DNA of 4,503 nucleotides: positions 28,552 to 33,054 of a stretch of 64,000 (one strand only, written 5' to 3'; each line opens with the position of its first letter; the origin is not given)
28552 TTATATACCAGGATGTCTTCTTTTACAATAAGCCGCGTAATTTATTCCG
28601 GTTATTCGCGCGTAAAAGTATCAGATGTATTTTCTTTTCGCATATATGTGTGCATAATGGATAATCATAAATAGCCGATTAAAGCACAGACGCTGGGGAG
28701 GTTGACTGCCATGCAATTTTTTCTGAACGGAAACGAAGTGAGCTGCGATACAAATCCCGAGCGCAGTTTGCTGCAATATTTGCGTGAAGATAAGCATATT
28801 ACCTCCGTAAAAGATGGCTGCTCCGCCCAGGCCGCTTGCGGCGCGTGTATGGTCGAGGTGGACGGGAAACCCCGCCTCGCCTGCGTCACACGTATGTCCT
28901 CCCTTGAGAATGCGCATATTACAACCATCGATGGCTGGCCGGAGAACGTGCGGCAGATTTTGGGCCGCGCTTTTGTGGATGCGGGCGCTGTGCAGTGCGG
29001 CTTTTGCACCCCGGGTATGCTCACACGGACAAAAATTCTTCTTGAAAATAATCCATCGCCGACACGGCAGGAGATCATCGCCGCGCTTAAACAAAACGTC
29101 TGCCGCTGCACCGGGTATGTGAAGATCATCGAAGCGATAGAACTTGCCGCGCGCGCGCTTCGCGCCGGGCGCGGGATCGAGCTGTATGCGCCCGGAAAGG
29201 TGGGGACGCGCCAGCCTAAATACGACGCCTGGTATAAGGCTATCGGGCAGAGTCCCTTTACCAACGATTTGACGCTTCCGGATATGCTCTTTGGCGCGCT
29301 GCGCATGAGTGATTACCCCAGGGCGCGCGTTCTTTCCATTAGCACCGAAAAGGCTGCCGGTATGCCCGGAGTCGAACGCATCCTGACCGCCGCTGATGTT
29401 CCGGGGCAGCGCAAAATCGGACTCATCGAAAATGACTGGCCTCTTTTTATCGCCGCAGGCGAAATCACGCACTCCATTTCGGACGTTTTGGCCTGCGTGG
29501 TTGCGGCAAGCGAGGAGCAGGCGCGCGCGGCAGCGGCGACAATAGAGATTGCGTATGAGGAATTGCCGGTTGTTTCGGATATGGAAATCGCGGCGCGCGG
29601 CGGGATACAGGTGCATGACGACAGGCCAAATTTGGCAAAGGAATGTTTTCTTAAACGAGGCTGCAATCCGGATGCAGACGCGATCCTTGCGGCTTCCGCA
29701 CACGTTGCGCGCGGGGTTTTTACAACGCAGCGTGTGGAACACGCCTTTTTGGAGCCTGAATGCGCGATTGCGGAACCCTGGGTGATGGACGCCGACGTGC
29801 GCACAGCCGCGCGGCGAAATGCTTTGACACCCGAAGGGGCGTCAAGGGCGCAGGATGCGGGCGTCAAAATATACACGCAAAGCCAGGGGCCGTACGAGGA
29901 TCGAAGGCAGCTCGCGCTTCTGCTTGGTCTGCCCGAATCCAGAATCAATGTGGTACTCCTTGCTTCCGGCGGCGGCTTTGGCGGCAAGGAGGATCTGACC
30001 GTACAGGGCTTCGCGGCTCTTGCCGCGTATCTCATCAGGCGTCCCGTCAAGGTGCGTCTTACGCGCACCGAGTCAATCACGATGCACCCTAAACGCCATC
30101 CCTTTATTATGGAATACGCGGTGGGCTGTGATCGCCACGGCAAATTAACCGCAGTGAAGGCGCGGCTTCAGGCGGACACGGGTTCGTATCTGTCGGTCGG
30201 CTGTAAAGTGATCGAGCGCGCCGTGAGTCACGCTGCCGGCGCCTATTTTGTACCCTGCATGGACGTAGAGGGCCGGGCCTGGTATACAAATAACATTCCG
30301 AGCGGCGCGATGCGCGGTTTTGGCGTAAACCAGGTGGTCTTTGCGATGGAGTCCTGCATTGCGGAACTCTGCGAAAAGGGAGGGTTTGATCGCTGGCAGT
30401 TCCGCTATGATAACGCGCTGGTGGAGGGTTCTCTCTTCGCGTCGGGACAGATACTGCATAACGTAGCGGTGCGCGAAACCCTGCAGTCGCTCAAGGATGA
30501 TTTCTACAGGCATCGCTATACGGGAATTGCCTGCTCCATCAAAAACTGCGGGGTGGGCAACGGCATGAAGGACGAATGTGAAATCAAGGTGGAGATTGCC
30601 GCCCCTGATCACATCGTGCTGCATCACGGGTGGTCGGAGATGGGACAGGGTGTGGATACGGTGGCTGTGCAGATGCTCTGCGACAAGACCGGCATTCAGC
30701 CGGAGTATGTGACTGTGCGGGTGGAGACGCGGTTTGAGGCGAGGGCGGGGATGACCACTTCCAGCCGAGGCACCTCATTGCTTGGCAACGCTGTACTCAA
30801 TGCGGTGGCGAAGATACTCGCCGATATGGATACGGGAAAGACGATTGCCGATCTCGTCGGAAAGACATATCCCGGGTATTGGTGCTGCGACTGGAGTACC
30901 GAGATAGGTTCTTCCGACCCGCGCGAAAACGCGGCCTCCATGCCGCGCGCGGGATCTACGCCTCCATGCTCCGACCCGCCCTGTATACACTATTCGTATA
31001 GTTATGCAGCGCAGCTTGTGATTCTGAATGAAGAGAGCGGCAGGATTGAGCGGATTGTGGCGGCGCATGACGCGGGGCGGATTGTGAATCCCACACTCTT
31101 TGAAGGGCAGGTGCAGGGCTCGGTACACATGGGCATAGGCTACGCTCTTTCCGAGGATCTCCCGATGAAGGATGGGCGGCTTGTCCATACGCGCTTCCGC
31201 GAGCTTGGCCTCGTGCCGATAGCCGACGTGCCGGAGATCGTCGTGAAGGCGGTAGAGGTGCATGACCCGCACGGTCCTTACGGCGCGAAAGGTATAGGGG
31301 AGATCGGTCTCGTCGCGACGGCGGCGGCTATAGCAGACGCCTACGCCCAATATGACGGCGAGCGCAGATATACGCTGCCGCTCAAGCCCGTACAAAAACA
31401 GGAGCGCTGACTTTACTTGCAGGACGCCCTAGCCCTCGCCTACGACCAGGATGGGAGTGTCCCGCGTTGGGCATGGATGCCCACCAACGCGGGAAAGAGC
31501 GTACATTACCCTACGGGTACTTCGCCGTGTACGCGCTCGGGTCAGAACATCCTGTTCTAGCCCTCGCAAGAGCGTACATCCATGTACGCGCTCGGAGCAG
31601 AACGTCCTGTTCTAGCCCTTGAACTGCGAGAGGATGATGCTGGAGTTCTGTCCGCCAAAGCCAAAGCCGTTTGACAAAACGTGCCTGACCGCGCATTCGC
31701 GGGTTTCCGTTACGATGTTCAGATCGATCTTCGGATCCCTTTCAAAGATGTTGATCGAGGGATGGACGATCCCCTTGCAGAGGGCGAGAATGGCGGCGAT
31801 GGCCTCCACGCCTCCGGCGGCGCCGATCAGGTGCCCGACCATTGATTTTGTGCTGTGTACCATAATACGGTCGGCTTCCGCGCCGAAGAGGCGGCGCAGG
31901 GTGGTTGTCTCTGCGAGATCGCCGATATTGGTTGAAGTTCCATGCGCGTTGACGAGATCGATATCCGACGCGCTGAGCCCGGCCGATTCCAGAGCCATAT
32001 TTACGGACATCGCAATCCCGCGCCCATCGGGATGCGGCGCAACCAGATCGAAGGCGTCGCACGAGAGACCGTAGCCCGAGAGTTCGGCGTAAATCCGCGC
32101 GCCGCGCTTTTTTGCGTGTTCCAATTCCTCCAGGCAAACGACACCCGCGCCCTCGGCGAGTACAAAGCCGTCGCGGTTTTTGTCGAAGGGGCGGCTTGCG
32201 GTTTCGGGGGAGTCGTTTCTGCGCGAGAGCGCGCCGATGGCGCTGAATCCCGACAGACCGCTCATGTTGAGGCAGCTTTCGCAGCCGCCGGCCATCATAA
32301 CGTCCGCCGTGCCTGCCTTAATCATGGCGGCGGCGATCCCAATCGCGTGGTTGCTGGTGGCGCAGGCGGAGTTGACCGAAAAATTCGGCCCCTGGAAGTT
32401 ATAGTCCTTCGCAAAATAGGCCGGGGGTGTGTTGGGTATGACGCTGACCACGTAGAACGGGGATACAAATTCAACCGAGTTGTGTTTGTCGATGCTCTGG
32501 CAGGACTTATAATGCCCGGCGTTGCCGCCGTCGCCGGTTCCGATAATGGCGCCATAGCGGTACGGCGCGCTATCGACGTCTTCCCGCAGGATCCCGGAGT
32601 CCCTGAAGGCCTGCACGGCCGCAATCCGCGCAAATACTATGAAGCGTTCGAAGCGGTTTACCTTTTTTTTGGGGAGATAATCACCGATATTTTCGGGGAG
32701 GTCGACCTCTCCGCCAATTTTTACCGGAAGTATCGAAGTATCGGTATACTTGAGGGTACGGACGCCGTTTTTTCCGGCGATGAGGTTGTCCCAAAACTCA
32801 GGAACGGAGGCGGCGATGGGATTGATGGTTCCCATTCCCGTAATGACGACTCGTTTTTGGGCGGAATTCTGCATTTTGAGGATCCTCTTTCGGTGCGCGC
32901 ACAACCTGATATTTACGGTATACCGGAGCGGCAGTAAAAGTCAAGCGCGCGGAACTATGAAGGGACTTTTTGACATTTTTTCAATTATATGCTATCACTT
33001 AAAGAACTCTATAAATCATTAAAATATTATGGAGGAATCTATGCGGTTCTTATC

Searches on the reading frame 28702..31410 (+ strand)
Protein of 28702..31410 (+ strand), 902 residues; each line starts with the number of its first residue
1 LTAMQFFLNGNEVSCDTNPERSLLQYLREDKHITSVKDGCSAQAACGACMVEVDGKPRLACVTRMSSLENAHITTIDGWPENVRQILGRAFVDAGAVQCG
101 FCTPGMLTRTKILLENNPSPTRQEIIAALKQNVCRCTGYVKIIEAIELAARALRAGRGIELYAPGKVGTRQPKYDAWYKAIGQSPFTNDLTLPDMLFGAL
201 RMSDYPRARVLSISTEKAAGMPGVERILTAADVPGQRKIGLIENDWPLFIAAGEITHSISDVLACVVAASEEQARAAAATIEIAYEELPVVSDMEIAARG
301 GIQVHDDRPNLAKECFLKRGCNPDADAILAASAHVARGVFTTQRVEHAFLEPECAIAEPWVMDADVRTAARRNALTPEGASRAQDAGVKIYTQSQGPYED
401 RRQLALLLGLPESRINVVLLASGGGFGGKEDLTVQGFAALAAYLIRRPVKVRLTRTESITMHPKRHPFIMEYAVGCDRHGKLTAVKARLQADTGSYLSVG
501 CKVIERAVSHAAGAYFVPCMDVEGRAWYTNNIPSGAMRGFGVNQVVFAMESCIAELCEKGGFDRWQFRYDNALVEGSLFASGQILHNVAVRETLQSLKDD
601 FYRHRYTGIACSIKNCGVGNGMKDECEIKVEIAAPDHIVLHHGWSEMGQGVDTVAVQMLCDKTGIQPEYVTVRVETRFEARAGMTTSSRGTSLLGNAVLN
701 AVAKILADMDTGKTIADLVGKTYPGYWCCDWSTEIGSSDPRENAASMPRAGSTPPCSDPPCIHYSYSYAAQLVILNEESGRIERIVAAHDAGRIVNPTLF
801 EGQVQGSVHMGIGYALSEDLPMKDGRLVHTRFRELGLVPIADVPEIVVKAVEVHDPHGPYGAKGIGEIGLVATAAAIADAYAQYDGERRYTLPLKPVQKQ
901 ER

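Call 5: search_protein_families(library=pfam, proteins=[window:28702-31410:+])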
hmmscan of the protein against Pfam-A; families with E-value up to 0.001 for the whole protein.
window:28702-31410:+ (902 aa): 6 families
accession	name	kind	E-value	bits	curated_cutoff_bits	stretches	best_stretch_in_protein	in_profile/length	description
PF02738.23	MoCoBD_1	-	1.1e-64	218.3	27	2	383-572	54-244/244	Molybdopterin cofactor-binding domain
PF20256.3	MoCoBD_2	-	2.3e-39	136.1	27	1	602-844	22-283/283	Molybdopterin cofactor-binding domain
PF01799.25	Fer2_2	-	4.5e-24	84.8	30.3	1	75-147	1-75/75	[2Fe-2S] binding domain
PF01315.27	Ald_Xan_dh_C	-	1e-19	71.3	31.3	1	182-289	2-110/110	Aldehyde oxidase and xanthine dehydrogenase, a/b hammerhead domain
PF00111.32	Fer2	-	1.6e-06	28.4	21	1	7-65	2-76/77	2Fe-2S iron-sulfur cluster binding domain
PF13085.11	Fer2_3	-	4.6e-06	27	27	1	24-73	35-84/107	2Fe-2S iron-sulfur cluster binding domain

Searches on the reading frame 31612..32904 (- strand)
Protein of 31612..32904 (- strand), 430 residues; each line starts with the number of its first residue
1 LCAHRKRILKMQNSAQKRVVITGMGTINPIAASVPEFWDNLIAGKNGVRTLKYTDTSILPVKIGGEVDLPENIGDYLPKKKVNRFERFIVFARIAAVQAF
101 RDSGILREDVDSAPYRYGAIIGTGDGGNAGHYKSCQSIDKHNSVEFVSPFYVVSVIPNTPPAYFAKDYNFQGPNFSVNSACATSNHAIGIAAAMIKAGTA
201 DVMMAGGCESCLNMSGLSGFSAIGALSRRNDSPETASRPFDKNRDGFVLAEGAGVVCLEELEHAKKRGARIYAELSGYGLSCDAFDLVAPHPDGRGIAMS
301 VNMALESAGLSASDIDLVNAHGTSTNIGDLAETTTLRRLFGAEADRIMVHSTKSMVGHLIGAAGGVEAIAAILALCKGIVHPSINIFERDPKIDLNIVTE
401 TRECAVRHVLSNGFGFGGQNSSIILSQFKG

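Call 5: search_protein_families(library=pfam, proteins=[window:31612-32904:-])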
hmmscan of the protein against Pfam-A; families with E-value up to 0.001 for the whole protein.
window:31612-32904:- (430 aa): 3 families
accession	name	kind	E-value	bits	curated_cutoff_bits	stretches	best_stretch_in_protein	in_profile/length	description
PF00109.32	ketoacyl-synt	-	9.9e-48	163.4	20.8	1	17-264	2-252/252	Beta-ketoacyl synthase, N-terminal domain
PF02801.28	Ketoacyl-synt_C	-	1.9e-33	115.4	20.8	1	272-386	1-118/119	Beta-ketoacyl synthase, C-terminal domain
PF00108.29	Thiolase_N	-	4.6e-06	26.6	26.4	1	173-213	77-117/260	Thiolase, N-terminal domain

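Call 6: search_protein_families(library=ncbifam, proteins=[window:31612-32904:-])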
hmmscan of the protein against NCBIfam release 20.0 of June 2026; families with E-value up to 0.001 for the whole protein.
window:31612-32904:- (430 aa): 48 families (the best 25 are shown)
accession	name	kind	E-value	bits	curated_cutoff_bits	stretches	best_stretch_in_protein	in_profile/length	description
TIGR03150.1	fabF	equivalog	6.9e-145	482.8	493.75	1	17-425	1-406/407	beta-ketoacyl-ACP synthase II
NF005589.0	PRK07314.1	subfamily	2e-143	478.1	387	1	16-428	3-412/413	beta-ketoacyl-ACP synthase II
NF004970.0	PRK06333.1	subfamily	7.3e-131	436.9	525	1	16-429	3-423/424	beta-ketoacyl-ACP synthase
NF006434.0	PRK08722.1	equivalog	1.3e-105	353.7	759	1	16-427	3-413/414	beta-ketoacyl-ACP synthase II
NF006274.0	PRK08439.1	equivalog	6e-105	351.4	621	1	17-426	2-404/406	beta-ketoacyl-ACP synthase II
NF005935.0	PRK07967.1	equivalog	2.5e-100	336.2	630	1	17-429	2-405/406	beta-ketoacyl-ACP synthase I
NF005916.1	PRK07910.1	equivalog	5.2e-90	302.3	560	1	13-426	8-416/418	KasA/KasB family beta-ketoacyl-ACP synthase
NF005076.0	PRK06501.1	equivalog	9.8e-83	278.4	629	2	165-427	159-422/425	beta-ketoacyl-ACP synthase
NF006587.0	PRK09116.1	equivalog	2.8e-82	276.7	470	1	17-428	2-407/408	beta-ketoacyl-ACP synthase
NF005490.0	PRK07103.1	equivalog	7.2e-71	239.4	445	1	16-427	3-412/414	polyketide beta-ketoacyl:acyl carrier protein synthase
NF004618.0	PRK05952.1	equivalog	8e-69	232.4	455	1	141-427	106-382/384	beta-ketoacyl-ACP synthase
NF006618.0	PRK09185.1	subfamily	1.3e-67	228.6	407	1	17-427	3-392/394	beta-ketoacyl-ACP synthase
NF058662.1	cispenta_AmcF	equivalog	1.7e-64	218.2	325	1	165-426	113-368/369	cispentacin biosynthesis acyltransferase subunit AmcF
NF045894.1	PKS_plus_SDR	equivalog_domain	4.9e-37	127.1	1740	1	168-427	160-426/1515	type I polyketide synthase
NF040607.1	mycolic_Pks13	equivalog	1.7e-36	125.2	2100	1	167-428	257-526/1680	polyketide synthase Pks13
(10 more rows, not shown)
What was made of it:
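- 31612..32904 (-): FabF-like beta-ketoacyl-ACP synthase (KS2), a conserved partner of the module, separated here by an inserted permease/Xdh pair. TIGR03150 fabF scores 482.8 against a cut-off of 493.75 (call 6).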
